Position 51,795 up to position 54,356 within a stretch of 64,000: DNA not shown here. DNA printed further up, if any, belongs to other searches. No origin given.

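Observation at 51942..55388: Receptor-like Ser/Thr kinase: cytoplasmic Hanks kinase, single TM, long extracytoplasmic helical region, C-terminal LRR domain. Translationally overlapped with thrC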

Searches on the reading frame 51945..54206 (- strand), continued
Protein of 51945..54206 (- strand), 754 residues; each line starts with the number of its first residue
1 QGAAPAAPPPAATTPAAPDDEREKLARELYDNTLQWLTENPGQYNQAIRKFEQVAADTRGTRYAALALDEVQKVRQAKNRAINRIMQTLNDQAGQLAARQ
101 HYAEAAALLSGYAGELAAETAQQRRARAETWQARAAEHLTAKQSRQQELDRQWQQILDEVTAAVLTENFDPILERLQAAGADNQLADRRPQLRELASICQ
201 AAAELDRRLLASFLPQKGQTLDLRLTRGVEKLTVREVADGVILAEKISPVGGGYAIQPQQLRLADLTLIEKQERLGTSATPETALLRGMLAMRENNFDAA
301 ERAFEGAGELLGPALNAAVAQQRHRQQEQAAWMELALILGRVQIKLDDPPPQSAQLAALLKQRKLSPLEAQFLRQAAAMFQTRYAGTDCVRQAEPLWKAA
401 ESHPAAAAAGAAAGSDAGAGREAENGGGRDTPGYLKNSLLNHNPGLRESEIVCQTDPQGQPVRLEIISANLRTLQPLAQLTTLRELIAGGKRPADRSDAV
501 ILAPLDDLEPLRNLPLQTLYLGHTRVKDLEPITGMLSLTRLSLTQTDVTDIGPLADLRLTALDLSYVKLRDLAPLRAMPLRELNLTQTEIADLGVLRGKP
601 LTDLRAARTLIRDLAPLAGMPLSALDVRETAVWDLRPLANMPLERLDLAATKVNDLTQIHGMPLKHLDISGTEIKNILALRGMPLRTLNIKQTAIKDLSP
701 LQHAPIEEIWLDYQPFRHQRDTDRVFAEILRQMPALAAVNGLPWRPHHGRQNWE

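Call 37: find_related_loci(query=A4, collection=genome_contigs, flank=6000)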
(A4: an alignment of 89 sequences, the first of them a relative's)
Query A4 (1148 aa) in genome_contigs; peptide patterns used: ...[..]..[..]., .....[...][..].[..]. (x = any residue, [..] = any of these).
600 stretches matched a pattern (row limit reached: there are more); 589 encode a relative of the query (tblastn E <= 1e-3); the best 80 are kept; 80 distinct loci.
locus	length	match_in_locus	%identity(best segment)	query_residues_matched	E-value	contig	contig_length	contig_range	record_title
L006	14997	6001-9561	39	3-1147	0e+0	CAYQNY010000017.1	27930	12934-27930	MAG TPA_asm: uncultured Verrucomicrobiota bacterium isolate binchicken_co47_169 genome assembly, contig: NODE_1094_lengt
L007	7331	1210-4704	38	3-1135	0e+0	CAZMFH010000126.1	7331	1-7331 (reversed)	MAG TPA_asm: uncultured Verrucomicrobiota bacterium isolate SRP263991_co7_842 genome assembly, contig: NODE_22067_length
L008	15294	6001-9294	33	9-1104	1e-171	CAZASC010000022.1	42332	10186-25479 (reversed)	MAG TPA_asm: uncultured Victivallales bacterium isolate binchicken_co3_499 genome assembly, contig: NODE_2637_length_423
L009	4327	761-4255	30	3-1139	5e-168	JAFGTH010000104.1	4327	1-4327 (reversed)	MAG: Lentisphaerae bacterium isolate Zod_Metabat.961 k87_6287359, whole genome shotgun sequence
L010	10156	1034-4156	32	6-1105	4e-149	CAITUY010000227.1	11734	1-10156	uncultured bacterium isolate AlinenLipids_bin-7679 genome assembly, contig: bin-7679:227/250, whole genome shotgun seque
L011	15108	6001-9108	30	6-1110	4e-144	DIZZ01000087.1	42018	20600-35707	MAG TPA_asm: Verrucomicrobia bacterium UBA6015 UBA6015_contig_2916, whole genome shotgun sequence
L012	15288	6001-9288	32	5-1139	1e-143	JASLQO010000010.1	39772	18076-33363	MAG: Pseudomonadales bacterium isolate Arabian11_MAG_9 c_000000566683, whole genome shotgun sequence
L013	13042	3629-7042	30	7-1141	7e-132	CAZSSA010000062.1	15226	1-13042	MAG TPA_asm: uncultured Verrucomicrobiota bacterium isolate SRP272421_co3_542 genome assembly, contig: NODE_10372_length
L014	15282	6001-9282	32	9-1139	5e-165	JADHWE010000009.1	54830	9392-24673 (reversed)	MAG: Kiritimatiellae bacterium isolate BS750m-G19 BS-750m-C400, whole genome shotgun sequence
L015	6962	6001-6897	62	3-299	3e-118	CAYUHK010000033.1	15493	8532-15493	MAG TPA_asm: uncultured Verrucomicrobiota bacterium isolate SRP192927_co1_485 genome assembly, contig: NODE_8203_length_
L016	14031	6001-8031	36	7-733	3e-118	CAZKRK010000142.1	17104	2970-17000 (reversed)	MAG TPA_asm: uncultured Victivallales bacterium isolate binchicken_co97_363 genome assembly, contig: NODE_13568_length_1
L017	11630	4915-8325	28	7-1136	4e-115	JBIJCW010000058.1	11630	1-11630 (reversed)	MAG: Kiritimatiellia bacterium isolate ME2006-08-22D15_3300044611_group2_bin126 Rohwer_bin2518_scaffold_2876_c2, whole g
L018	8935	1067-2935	32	7-723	1e-95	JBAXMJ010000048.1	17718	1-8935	MAG: bacterium isolate ELA450 MAG450_48, whole genome shotgun sequence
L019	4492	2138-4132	32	6-716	9e-91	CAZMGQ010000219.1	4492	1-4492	MAG TPA_asm: uncultured Lentisphaerales bacterium isolate binchicken_co173_295 genome assembly, contig: NODE_62950_lengt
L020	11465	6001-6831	52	1-273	2e-88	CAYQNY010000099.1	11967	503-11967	MAG TPA_asm: uncultured Verrucomicrobiota bacterium isolate binchicken_co47_169 genome assembly, contig: NODE_3959_lengt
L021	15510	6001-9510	53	9-1140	1e-85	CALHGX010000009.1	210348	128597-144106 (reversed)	MAG: uncultured bacterium isolate N1_Bin_METABAT__248_sub_1 genome assembly, contig: c_000002732507, whole genome shotgu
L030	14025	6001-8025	34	420-1139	6e-80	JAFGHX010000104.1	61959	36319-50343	MAG: Kiritimatiellae bacterium isolate Zod_Metabat.16 k87_2763699, whole genome shotgun sequence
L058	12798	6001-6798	41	6-268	1e-56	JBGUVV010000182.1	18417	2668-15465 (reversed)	MAG: Kiritimatiellia bacterium isolate ruminal_MAG_92 ruminal_MAG_92_contig_0182, whole genome shotgun sequence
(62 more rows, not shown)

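Call 42: search_protein_families(library=pfam, proteins=[L013:7078-8190:-, L013:2808-3356:+, L013:8153-9004:-, L012:10188-10760:+, L012:10999-12348:+, L012:12174-13787:+, L012:2647-5106:+, L006:4558-5232:-], max_evalue=0.001)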
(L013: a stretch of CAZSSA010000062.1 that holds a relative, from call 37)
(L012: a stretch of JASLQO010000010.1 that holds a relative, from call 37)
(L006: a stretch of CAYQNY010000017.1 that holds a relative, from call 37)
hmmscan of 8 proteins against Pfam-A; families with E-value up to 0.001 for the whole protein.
L013:7078-8190:- (370 aa): 1 family
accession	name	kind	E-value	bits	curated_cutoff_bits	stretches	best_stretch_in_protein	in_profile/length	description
PF01008.23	IF-2B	-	4e-87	292.4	22.4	1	70-359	1-280/280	Initiation factor 2 subunit family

L013:2808-3356:+ (182 aa): 1 family
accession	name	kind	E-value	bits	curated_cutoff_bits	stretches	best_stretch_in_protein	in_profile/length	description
PF02441.25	Flavoprotein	-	2.5e-36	125.2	22.7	1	6-179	2-159/162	Flavoprotein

L013:8153-9004:- (283 aa): 1 family
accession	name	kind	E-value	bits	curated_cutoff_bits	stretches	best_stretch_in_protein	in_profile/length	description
PF02517.21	Rce1-like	-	1.9e-20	73.3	22.4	1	187-272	5-92/93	Type II CAAX prenyl endopeptidase Rce1-like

L012:10188-10760:+ (190 aa): 2 families
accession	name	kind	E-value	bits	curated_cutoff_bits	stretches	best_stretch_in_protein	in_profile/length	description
PF05433.20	Rick_17kDa_Anti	-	0.00021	21.6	24.2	1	33-71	1-41/43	Glycine zipper 2TM domain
PF13488.11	Gly-zipper_Omp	-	0.00021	21.6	25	1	34-74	2-44/46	Glycine zipper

L012:10999-12348:+ (449 aa): 1 family
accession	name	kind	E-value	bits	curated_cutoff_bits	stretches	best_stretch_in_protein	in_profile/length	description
PF01554.23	MatE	-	3.8e-44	150.7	24.9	2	24-184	1-161/161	MatE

L012:12174-13787:+ (537 aa): 1 family
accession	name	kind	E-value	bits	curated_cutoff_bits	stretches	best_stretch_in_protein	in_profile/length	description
PF00474.23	SSF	-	7.2e-39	134.2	22.8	1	92-482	1-397/406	Sodium:solute symporter family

L012:2647-5106:+ (819 aa): 8 families
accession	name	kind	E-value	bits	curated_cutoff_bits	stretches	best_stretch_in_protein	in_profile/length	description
PF00989.32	PAS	-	4.1e-33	114.2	22.6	3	337-443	3-113/113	PAS fold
PF02518.31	HATPase_c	-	2.2e-27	96.1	26.4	1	581-690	2-110/111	Histidine kinase-, DNA gyrase B-, and HSP90-like ATPase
PF13426.13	PAS_9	-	2.5e-27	95.6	27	3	183-281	2-101/103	PAS domain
PF08448.16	PAS_4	-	5e-21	75.4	23.1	3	344-448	4-110/110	PAS fold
PF13188.13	PAS_8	-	3.7e-19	68.3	21.8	2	176-228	5-53/65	PAS domain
PF00512.31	HisKA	-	1.6e-16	60.6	26.9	1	467-533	2-65/66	His Kinase A (phospho-acceptor) domain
PF08447.18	PAS_3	-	3.7e-07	30.8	25.6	0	196-272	3-83/89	PAS fold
PF24820.1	Diguanyl_cycl_sensor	-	0.00083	19.7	28.1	0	344-378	5-39/109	Diguanylate cyclase-like sensor domain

L006:4558-5232:- (224 aa): 1 family
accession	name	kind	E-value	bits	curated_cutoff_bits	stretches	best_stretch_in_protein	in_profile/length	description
PF07811.17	TadE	-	3.5e-07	30.7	22.9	1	32-74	1-43/43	TadE-like protein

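Call 56: search_protein_families(library=pfam, alignment_id=A5, max_evalue=0.01)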
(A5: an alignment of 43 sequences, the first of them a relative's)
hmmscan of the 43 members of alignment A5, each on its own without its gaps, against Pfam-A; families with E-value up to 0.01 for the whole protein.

A. member 1, P0001 (1148 aa): 6 families
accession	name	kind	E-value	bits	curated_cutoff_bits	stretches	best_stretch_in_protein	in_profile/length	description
PF00069.31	Pkinase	-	9.5e-48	163.3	31.7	1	11-260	2-252/263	Protein kinase domain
PF07714.23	PK_Tyr_Ser-Thr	-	6e-28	98.3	23.1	1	12-259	3-248/258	Protein tyrosine and serine/threonine kinase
PF12799.13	LRR_4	-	2.1e-12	47.3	27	1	910-948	3-42/44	Leucine Rich repeats (2 copies)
PF03109.22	ABC1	-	3.6e-06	26.7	22.9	1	85-161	144-218/244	ABC1 atypical kinase-like domain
PF13855.12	LRR_8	-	0.00051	20.2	27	0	910-960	3-58/61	Leucine rich repeat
PF13516.12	LRR_6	-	0.0024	18.3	23.4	0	973-989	4-20/24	Leucine Rich repeat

B. families by the number of members that match (of 43 scanned): 24 families
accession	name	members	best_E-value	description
PF00069.31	Pkinase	43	1.5e-54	Protein kinase domain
PF07714.23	PK_Tyr_Ser-Thr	43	1.6e-31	Protein tyrosine and serine/threonine kinase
PF12799.13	LRR_4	43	4.5e-24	Leucine Rich repeats (2 copies)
PF03109.22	ABC1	43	1e-07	ABC1 atypical kinase-like domain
PF01636.29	APH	36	6.5e-09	Phosphotransferase enzyme family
PF23952.1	LRR_EndoS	13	7.5e-06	Endo-beta-N-acetylglucosaminidase EndoS LRR domain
PF17667.7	Pkinase_fungal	11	3.2e-05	Fungal protein kinase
PF13855.12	LRR_8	10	0.00011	Leucine rich repeat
PF13516.12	LRR_6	8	6.3e-06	Leucine Rich repeat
PF01163.29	RIO1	7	0.00016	RIO domain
PF00560.39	LRR_1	3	0.002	Leucine Rich Repeat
PF23598.1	LRR_14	2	3.9e-05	Leucine-rich repeat region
PF14531.12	Kinase-like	2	0.00075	Kinase-like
PF23211.1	LRR_LRWD1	1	0.0016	Leucine-rich repeat and WD repeat-containing protein 1, LRR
PF14023.12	Bestrophin-like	1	0.0026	Bestrophin-like domain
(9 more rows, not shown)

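Call 65: list_cluster_members(proteins=[P0001, P0002, P0003, P0008, P0010])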
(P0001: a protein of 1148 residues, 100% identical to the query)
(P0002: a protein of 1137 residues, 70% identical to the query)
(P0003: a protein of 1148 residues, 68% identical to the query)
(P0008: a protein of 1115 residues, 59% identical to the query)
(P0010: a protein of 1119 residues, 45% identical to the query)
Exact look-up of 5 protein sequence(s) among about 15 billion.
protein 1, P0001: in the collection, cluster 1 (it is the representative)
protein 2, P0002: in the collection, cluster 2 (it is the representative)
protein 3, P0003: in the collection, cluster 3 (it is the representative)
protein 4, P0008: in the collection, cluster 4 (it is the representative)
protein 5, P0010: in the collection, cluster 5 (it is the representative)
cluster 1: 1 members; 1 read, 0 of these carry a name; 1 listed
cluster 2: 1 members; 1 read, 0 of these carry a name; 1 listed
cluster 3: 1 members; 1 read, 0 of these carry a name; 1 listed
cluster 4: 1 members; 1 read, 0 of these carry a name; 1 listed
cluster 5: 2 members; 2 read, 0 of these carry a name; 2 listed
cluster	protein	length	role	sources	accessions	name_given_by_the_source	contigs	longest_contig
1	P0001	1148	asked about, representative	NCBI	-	-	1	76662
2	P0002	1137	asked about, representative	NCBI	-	-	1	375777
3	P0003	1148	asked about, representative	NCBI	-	-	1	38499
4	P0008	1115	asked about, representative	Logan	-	-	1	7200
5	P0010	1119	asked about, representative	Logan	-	-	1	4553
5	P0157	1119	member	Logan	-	-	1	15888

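Call 68: find_encoding_contigs(protein=P0001, flank=2000, max_places=2)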
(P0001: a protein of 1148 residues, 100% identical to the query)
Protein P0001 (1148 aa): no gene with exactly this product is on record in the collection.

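Call 75: fold_search(model_id=the predicted structure, library=pdb)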
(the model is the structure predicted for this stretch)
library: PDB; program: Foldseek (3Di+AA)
matches with E <= 10: 647; with E <= 0.001: 96
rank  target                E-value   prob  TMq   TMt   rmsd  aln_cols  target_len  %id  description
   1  8h64_G                9.2e-13  1.00  0.30  0.49   3.0       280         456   26  Crystal structure of Internalin A from Listeria monocytogenes with nanobody VHH24 bound (released 2023-10-04)
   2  8h64_A                9.2e-13  1.00  0.30  0.49   3.8       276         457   26  Crystal structure of Internalin A from Listeria monocytogenes with nanobody VHH24 bound (released 2023-10-04)
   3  8h64_C                1.5e-12  1.00  0.30  0.48   4.5       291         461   25  Crystal structure of Internalin A from Listeria monocytogenes with nanobody VHH24 bound (released 2023-10-04)
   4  1o6v_A                2.9e-12  1.00  0.30  0.48   3.1       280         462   26  Internalin (INLA, Listeria monocytogenes) - functional domain, uncomplexed (released 2002-12-23)
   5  5il7_A                3.7e-12  1.00  0.29  0.49   5.2       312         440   24  Leucine rich repeat domain of the Chlorobium tepidum Roco protein (released 2016-03-16)
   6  1o6t                  5.3e-12  1.00  0.29  0.47   5.1       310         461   24  Internalin (INLA, Listeria monocytogenes) - functional domain, uncomplexed (released 2002-12-23)
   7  8h62_A                6.1e-12  1.00  0.29  0.46   4.7       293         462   25  Crystal structure of Internalin A from Listeria monocytogenes with human E-cadherin EC12 (released 2023-10-04)
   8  2omv_A                8.4e-12  1.00  0.30  0.48   3.2       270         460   25  Crystal structure of InlA S192N Y369S/hEC1 complex (released 2007-06-05)
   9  2omw_A                9.2e-12  1.00  0.30  0.48   4.3       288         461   26  Crystal structure of InlA S192N Y369S/mEC1 complex (released 2007-06-05)
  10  2omx_A                2.0e-11  1.00  0.30  0.48   4.3       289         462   25  Crystal structure of InlA S192N G194S+S/hEC1 complex (released 2007-08-28)
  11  1o6s_A                8.7e-11  1.00  0.27  0.42   4.5       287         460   23  Internalin (Listeria monocytogenes) / E-Cadherin (human) Recognition Complex (released 2002-12-13)
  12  2omu_A                1.4e-10  1.00  0.30  0.48   4.3       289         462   25  Crystal structure of InlA G194S+S Y369S/hEC1 complex (released 2007-08-28)
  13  2omy_A                2.3e-10  1.00  0.25  0.40   3.6       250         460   25  Crystal structure of InlA S192N/hEC1 complex (released 2007-06-05)
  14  2omz_A                2.9e-10  1.00  0.30  0.47   4.7       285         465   26  Crystal structure of InlA Y369A/hEC1 complex (released 2007-08-28)
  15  6hlu_A                5.8e-10  1.00  0.30  0.25   2.8       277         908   26  Crystal structure of the LRR-Roc-COR domain of the Chlorobium tepidum Roco protein (released 2018-12-26)
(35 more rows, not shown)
